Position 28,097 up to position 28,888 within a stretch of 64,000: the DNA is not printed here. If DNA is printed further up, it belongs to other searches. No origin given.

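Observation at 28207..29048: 840-bp islet between two tRNAs holding a YraN-like nuclease gene seeded with seven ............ palindromes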

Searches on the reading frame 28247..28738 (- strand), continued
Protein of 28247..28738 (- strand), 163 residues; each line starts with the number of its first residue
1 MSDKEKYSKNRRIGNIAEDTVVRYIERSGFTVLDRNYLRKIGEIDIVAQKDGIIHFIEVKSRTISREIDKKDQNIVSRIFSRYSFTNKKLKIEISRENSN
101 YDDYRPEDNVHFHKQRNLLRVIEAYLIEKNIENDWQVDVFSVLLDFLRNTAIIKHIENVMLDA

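Call 61: predict_structure(alignment_id=A1)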
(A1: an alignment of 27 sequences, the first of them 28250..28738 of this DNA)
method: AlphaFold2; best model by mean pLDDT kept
length: 163 residues; sequences in the alignment: 27
mean_pLDDT: 76.3   pTM: 0.71
mean pLDDT of the five models: 76.3, 73.7, 72.1, 72.1, 70.5
residues with pLDDT >= 90: 53; 70-90: 55; 50-70: 31; < 50: 24
segments of 3 or more residues with pLDDT < 50: 1-3, 67-84
pLDDT, mean of each block of 10 residues (from residue 1): 63 88 94 87 88 94 63 47 50 55 59 83 93 92 83 85 69
secondary structure, 60 per line:
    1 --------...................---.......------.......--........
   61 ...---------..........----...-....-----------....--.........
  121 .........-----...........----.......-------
elements in order: H9-27 E31-37 E44-50 E53-63 H73-82 E91-94 H106-109 H112-129 E135-145 E150-156

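Call 73: search_protein_families(library=pfam, proteins=[L027:6888-8360:-, L012:8643-9413:+], max_evalue=0.00001)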
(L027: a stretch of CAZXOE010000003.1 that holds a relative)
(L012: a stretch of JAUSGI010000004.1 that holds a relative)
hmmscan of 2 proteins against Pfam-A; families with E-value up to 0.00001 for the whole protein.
L027:6888-8360:- (490 aa): 4 families
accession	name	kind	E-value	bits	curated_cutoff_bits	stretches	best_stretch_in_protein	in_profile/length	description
PF01743.26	PolyA_pol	-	1.5e-35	122.7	23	1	26-151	1-126/126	Poly A polymerase head domain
PF12627.12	PolyA_pol_RNAbd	-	1.1e-16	60.8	22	1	178-238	1-61/64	Probable RNA and SrmB- binding site of polymerase A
PF01966.28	HD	-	1.9e-09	38.3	22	1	267-346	21-103/116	HD domain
PF13735.12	tRNA_NucTran2_2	-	1.4e-06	28.8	27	1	291-447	4-146/149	tRNA nucleotidyltransferase domain 2 putative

L012:8643-9413:+ (256 aa): 1 family
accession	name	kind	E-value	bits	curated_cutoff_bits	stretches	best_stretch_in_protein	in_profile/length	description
PF03372.29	Exo_endo_phos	-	1.2e-31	110.5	24.5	1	5-248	1-225/225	Endonuclease/Exonuclease/phosphatase family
